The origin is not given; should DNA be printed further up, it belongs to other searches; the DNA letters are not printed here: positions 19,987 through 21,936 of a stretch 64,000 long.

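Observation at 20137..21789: Second paralog of the Gly/Asp 26-aa repeat protein, 5 kb away, with a different N-terminal domain and a hydrophobic leader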

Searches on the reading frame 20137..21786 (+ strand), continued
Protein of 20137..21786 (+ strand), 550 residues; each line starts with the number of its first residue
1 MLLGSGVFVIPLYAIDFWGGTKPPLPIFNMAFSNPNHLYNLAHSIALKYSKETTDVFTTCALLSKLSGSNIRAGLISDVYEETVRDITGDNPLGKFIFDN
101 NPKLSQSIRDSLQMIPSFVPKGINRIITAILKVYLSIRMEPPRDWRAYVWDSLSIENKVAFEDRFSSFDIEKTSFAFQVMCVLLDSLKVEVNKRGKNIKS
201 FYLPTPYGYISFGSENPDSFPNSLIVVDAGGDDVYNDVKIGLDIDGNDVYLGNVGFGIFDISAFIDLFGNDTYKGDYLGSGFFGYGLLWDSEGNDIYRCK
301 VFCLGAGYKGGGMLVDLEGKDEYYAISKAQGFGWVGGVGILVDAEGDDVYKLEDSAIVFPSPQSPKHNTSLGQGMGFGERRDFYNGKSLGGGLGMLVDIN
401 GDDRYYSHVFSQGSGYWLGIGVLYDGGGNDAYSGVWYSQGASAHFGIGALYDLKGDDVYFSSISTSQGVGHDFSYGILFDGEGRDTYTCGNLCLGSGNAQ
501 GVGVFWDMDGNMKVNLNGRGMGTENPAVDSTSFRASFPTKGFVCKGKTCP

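Call 33: find_related_loci(query=A1, collection=genome_contigs, flank=10000)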
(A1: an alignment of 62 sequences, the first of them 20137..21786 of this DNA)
Query A1 (550 aa) in genome_contigs; peptide patterns used: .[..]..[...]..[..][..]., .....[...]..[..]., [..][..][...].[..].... (x = any residue, [..] = any of these).
431 stretches matched a pattern; 361 encode a relative of the query (tblastn E <= 1e-3); the best 80 are kept; 80 distinct loci.
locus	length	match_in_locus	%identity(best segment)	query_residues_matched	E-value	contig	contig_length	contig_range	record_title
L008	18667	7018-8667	93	1-550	0e+0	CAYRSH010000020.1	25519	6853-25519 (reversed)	MAG TPA_asm: uncultured bacterium isolate binchicken_co71_159 genome assembly, contig: NODE_793_length_25519_cov_32.6065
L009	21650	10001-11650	72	2-550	0e+0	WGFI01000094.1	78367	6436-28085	MAG: candidate division WOR-3 bacterium isolate S146_79 k151_635851, whole genome shotgun sequence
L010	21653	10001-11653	70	1-550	0e+0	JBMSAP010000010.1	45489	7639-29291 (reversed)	MAG: Candidatus Caldipriscus sp. isolate Caldipriscus-CON-C-r02 Caldipriscus-CON-C-r02_k141_441948, whole genome shotgun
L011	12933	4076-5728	70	1-550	0e+0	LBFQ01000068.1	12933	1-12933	MAG: Candidatus Caldipriscus sp. T1.2 2547288328_T1.2_scf1119030634402.68, whole genome shotgun sequence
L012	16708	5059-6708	61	2-550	0e+0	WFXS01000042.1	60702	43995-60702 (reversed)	MAG: candidate division WOR-3 bacterium isolate S141_60_esom k151_189819, whole genome shotgun sequence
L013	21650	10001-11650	60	2-550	0e+0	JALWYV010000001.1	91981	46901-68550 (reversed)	MAG: candidate division WOR-3 bacterium isolate T2_metabat1_scaf2bin.036 T2_NODE_101_length_91981_cov_9.741394, whole ge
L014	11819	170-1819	60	2-550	0e+0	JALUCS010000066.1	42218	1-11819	MAG: candidate division WOR-3 bacterium isolate S143_maxbin2_scaf2bin.169 S143_NODE_256_length_42218_cov_41.131810, whol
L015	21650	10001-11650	59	2-550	0e+0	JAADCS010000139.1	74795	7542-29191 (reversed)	MAG: Thermotogota bacterium isolate L_MaxBin.031 contig-127_119, whole genome shotgun sequence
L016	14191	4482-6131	60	2-550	0e+0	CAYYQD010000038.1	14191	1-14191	MAG TPA_asm: uncultured bacterium isolate SRP163575_co3_144 genome assembly, contig: NODE_4607_length_14191_cov_8.260257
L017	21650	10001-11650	58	2-550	0e+0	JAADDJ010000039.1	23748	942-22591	MAG: Thermotogota bacterium isolate L_MaxBin.116 contig-127_1767, whole genome shotgun sequence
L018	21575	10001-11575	35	8-541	9e-91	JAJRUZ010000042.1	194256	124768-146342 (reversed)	MAG: candidate division WOR-3 bacterium isolate Dive96_bin10.253 k141_1995235, whole genome shotgun sequence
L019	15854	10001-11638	36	17-517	1e-86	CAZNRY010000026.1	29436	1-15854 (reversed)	MAG TPA_asm: uncultured bacterium isolate SRP302447_co3_234 genome assembly, contig: NODE_4215_length_29436_cov_6.826861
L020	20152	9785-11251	39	95-525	2e-85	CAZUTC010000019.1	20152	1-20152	MAG TPA_asm: uncultured bacterium isolate binchicken_co349_126 genome assembly, contig: NODE_631_length_20152_cov_14.370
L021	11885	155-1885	35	17-548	2e-85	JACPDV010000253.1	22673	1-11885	MAG: Armatimonadetes bacterium isolate NC_groundwater_318_Ag_B-0.1um_71_9 GD18-4_B1_scaffold_363291, whole genome shotgu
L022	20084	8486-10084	37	10-518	1e-85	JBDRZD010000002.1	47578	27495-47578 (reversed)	MAG: candidate division WOR-3 bacterium isolate JZ-1_201705_bins_100 JZ-1_201705_bins_100_scaffold_2, whole genome shotg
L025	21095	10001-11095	44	183-517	2e-84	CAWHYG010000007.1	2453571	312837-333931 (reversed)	MAG: Candidatus Eisenbacteria bacterium isolate MFD01476.bin.1.183 genome assembly, contig: contig_35578, whole genome s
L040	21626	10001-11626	36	18-518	9e-81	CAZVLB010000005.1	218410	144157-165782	MAG TPA_asm: uncultured Ignavibacteria bacterium isolate SRP141376_co2_208 genome assembly, contig: NODE_76_length_21841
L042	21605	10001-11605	34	18-511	3e-80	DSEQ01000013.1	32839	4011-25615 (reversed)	MAG TPA_asm: Candidatus Zixiibacteriota bacterium isolate SpSt-1246 Ga0116196_1000054, whole genome shotgun sequence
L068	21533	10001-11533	35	18-511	1e-76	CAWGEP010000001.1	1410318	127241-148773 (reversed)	MAG: uncultured bacterium isolate MFD01872.bin.1.291 genome assembly, contig: contig_144638, whole genome shotgun sequen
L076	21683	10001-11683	33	15-546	5e-76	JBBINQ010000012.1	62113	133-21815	MAG: candidate division WOR-3 bacterium isolate SLS170214_bin_26 NODE_643_length_62113_cov_14.879548, whole genome shotg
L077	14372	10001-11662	34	68-526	8e-76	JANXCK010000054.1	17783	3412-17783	MAG: Fimbriimonadales bacterium isolate SKYB70 k141_329488, whole genome shotgun sequence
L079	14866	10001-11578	33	18-526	6e-76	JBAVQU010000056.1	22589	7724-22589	MAG: Candidatus Zixiibacteriota bacterium isolate MFD02350_ilm_asm_bin5 k127_76699, whole genome shotgun sequence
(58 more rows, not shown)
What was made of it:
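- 361 GTDB species-level loci across about ten phyla (call 33).
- Tried and rejected: Caldipriscus, call 33).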

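Call 42: search_protein_families(library=pfam, alignment_id=A1, max_evalue=1)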
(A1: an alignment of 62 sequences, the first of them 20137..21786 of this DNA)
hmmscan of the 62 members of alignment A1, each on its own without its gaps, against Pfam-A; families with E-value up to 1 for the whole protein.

A. member 1, window:20137-21786:+ (550 aa): 0 families

B. families by the number of members that match (of 62 scanned): 15 families
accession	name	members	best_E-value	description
PF19854.4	DUF6329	5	0.11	Family of unknown function (DUF6329)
PF15589.11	Imm21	1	0.028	Immunity protein 21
PF21786.3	Bflower_3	1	0.042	6-fold beta flower protein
PF06739.17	SBBP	1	0.05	Beta-propeller repeat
PF17562.7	Styelin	1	0.063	Styelin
PF23781.1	Phage_TAC_16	1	0.071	Phage tail assembly chaperone protein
PF00165.29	HTH_AraC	1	0.12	Bacterial regulatory helix-turn-helix proteins, AraC family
PF05362.19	Lon_C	1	0.16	Lon protease (S16) C-terminal proteolytic domain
PF08206.17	OB_RNB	1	0.17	Ribonuclease B OB domain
PF22749.2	Arb2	1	0.2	Arb2 domain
PF07595.18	Planc_extracel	1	0.21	Planctomycete extracellular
PF17779.7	NOD2_WH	1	0.22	NOD2 winged helix domain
PF19218.5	CoV_NSP3_C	1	0.4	Coronavirus replicase NSP3, C-terminal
PF07336.16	ABATE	1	0.41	Putative stress-induced transcription regulator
PF14407.11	Frankia_peptide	1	0.53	Ribosomally synthesized peptide prototyped by Frankia Franean1_4349.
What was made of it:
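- All 62 alignment members scanned at E<=1 give nothing, and no HemolysinCabind (call 42).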

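Call 54: search_solved_structures(query=A1, max_evalue=10, show_alignments=2)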
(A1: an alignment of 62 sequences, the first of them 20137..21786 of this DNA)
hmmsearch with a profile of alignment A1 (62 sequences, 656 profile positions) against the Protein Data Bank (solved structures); distinct sequences matched with E-value up to 10: 27.
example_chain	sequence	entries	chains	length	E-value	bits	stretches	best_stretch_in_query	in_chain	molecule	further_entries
8gjg_A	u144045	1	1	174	0.042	15.8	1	108-246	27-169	gluc_A04_0005 Binder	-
9y5h_B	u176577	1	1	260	0.3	12.9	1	46-248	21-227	sc-t-SNARE-diff-#3.3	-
6fkf_b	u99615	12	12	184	0.35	12.7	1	97-199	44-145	ATP synthase subunit b, chloroplastic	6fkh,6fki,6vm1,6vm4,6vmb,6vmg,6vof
6mpv_B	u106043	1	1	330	1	11.2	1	48-257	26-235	Reticulocyte binding protein 5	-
7nhn_u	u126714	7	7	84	1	11.2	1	65-115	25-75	30S ribosomal protein S20 | Small ribosomal subunit protein bS20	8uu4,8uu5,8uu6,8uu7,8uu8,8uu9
8qae_A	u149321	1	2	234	1.2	11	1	73-257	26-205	sc-apCC-6-SLLA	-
13iu_A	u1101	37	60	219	1.5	10.6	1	96-200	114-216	Chaperone protein DnaK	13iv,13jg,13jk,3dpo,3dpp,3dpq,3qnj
4r5j_A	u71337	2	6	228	1.6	10.6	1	96-200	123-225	Chaperone protein DnaK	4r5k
4r5g_A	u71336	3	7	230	1.6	10.6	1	96-200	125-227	Chaperone protein DnaK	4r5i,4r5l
6rcu_A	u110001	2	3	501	1.8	10.4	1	50-257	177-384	Reticulocyte binding protein homologue 5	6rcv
4wat_A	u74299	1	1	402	1.8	10.4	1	50-257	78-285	PfRh5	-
9itj_U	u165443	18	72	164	2.8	9.7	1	103-196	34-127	ATP synthase subunit b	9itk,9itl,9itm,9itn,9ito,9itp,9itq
1dky_A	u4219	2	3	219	2.8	9.7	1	96-200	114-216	DNAK | SUBSTRATE BINDING DOMAIN OF DNAK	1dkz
4jnf_A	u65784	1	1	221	3.1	9.6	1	96-206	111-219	Hsp70 CHAPERONE DnaK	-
4f01_A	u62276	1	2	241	3.4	9.5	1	96-200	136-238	Chaperone protein DnaK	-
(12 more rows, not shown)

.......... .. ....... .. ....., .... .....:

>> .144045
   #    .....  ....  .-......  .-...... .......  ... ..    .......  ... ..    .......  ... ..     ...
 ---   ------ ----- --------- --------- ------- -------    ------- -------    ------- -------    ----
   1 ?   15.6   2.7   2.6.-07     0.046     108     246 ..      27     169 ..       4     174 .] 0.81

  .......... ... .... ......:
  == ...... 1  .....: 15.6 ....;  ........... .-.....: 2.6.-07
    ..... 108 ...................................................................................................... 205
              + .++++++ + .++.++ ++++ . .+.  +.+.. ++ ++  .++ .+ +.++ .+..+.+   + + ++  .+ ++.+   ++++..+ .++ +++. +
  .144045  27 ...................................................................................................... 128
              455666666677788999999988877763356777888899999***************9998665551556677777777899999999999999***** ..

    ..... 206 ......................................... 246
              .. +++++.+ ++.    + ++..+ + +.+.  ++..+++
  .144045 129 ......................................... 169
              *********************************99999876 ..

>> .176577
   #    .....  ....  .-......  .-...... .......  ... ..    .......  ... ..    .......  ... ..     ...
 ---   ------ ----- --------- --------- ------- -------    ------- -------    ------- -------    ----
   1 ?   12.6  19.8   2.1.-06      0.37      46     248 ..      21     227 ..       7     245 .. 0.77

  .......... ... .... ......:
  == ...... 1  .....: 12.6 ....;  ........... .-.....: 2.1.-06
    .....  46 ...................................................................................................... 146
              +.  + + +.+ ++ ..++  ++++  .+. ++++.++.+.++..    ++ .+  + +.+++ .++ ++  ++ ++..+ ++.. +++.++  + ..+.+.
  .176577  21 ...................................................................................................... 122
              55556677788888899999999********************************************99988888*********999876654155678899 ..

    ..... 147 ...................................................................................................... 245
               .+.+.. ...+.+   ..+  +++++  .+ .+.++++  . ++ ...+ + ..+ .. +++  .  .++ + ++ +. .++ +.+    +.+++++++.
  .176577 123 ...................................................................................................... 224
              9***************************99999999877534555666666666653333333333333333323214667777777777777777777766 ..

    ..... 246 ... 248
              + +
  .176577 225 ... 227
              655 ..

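Call 62: search_protein_families(library=pfam, proteins=[L077:3359-4885:-, L040:4645-5514:+, L076:9204-9848:+, L042:8292-9710:-, L025:3422-6244:-, L014:6134-7468:-, L079:1549-3042:+, L068:17899-18597:+], max_evalue=0.00001)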
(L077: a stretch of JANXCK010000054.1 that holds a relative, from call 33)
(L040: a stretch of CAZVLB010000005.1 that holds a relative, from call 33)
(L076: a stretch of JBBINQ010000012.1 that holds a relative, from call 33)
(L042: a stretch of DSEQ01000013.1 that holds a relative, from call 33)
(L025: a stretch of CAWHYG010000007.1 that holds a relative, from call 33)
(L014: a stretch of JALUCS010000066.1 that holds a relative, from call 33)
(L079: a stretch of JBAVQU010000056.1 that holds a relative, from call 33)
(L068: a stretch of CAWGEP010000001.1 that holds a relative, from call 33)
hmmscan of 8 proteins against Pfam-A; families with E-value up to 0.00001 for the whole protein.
L077:3359-4885:- (509 aa): 1 family
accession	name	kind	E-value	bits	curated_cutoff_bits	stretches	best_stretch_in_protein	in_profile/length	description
PF00005.33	ABC_tran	-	2.5e-33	116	25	1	291-437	1-136/137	ABC transporter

L040:4645-5514:+ (290 aa): 4 families
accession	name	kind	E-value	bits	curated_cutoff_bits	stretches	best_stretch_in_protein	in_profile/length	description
PF13561.12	adh_short_C2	-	4e-65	220.1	27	1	40-281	6-236/236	Enoyl-(Acyl carrier protein) reductase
PF00106.31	adh_short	-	2.3e-55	187.5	26.6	1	32-233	2-194/195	short chain dehydrogenase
PF08659.16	KR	-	6.5e-15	55.9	22.6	1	34-193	4-154/180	KR domain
PF23441.1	SDR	-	1.6e-06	28.1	27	1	29-282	6-257/258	SDR-like rossmann domain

L076:9204-9848:+ (215 aa): 3 families
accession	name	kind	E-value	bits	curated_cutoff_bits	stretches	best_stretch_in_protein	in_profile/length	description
PF13419.12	HAD_2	-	4.5e-43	147.9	23.8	1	13-187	1-177/178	Haloacid dehalogenase-like hydrolase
PF00702.32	Hydrolase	-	1.7e-28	100.8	26.4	1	11-180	2-189/191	haloacid dehalogenase-like hydrolase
PF13242.12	Hydrolase_like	-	3.7e-07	30.4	22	1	145-187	4-47/75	HAD-hyrolase-like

L042:8292-9710:- (473 aa): 2 families
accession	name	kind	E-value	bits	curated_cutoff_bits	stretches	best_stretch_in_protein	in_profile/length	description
PF00120.29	Gln-synt_C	-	5.4e-114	381.3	24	1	106-468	2-342/344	Glutamine synthetase, catalytic domain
PF03951.24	Gln-synt_N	-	1.6e-25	89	33.4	1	17-96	2-81/82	Glutamine synthetase, beta-Grasp domain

L025:3422-6244:- (941 aa): 4 families
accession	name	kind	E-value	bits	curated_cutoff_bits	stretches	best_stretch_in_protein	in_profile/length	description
PF00270.35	DEAD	-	2.3e-27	96.2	26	2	62-129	2-70/167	DEAD/DEAH box helicase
PF09369.15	MZB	-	1.2e-20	74.4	24.2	1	710-786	2-80/80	MrfA Zn-binding domain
PF00271.37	Helicase_C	-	2.6e-11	44.2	23.5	1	313-424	4-109/110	Helicase conserved C-terminal domain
PF22982.3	WHD_HRQ1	-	1.7e-09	39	27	1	460-529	1-69/70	ATP-dependent helicase HRQ1, winged helix domain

L014:6134-7468:- (445 aa): 5 families
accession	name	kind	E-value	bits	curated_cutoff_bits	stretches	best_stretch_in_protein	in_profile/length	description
PF03721.20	UDPG_MGDP_dh_N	-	6.7e-58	195.8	27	1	3-181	2-182/187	UDP-glucose/GDP-mannose dehydrogenase family, NAD binding domain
PF00984.24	UDPG_MGDP_dh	-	1e-32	112.5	25.4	1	201-292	2-93/94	UDP-glucose/GDP-mannose dehydrogenase family, central domain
PF03720.21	UDPG_MGDP_dh_C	-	1.7e-32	112.3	30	1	316-417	1-102/103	UDP-glucose/GDP-mannose dehydrogenase family, UDP binding domain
PF03807.23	F420_oxidored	-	5.5e-07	30.5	21.6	0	3-89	1-71/94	NADP oxidoreductase coenzyme F420-dependent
PF03446.21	NAD_binding_2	-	4.7e-06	27.1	21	0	3-137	1-109/161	NAD binding domain of 6-phosphogluconate dehydrogenase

L079:1549-3042:+ (498 aa): 2 families
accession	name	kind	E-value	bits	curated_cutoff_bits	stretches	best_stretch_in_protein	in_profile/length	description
PF05193.26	Peptidase_M16_C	-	5.5e-23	82.2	23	1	184-374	1-178/181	Peptidase M16 inactive domain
PF00675.25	Peptidase_M16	-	4.9e-17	62.7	22.3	1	33-176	3-146/149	Insulinase (Peptidase family M16)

L068:17899-18597:+ (233 aa): 3 families
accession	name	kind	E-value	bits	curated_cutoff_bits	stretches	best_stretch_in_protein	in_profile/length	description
PF04542.20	Sigma70_r2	-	8.2e-19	67.6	24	1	65-132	1-70/71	Sigma-70 region 2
PF08281.18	Sigma70_r4_2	-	1.5e-12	47.4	25.7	1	165-213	4-52/54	Sigma-70, region 4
PF07638.17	Sigma70_ECF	-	3.5e-07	30.8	21.1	1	51-220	8-184/185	ECF sigma factor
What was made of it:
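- Tried and rejected: The only recurrent neighbours are an ABC ATPase, SDR, HAD, GlnA, a helicase, UDP-glucose dehydrogenase, an M16 peptidase and an ECF sigma factor (call 62).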

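Call 71: search_protein_representatives(alignment_id=A1)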
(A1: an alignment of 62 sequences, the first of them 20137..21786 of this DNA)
Query: 62 sequences, 656 profile positions. Proteins with E-value up to 0.001 (for the whole library): 4400; up to 1e-10: 3893; up to 1e-30: 2585. The best 150 are listed.
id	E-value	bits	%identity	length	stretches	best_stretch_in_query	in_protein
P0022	7.3e-250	847.7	-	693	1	16-656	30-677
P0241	5.3e-238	808.5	-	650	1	1-655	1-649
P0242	4.7e-236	802.1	-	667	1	4-656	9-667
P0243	1.5e-231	787.2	-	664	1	13-655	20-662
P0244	2.3e-231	786.6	-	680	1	10-656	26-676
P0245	2.4e-230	783.2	-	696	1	24-656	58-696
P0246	1.4e-226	770.7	-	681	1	6-655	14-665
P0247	1.6e-224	763.9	-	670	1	12-655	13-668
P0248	4.9e-222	755.8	-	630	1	23-655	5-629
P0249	4.2e-221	752.7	-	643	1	4-655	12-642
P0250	5.1e-221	752.4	-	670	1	7-655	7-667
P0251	5.4e-220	749.0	-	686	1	9-655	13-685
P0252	3.5e-219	746.3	-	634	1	18-641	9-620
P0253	4.5e-217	739.4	-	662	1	12-655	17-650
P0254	1.6e-216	737.5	-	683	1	10-655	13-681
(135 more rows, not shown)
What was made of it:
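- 4,400 50%-identity clusters, 2,585 of them at E<=1e-30 (call 71).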
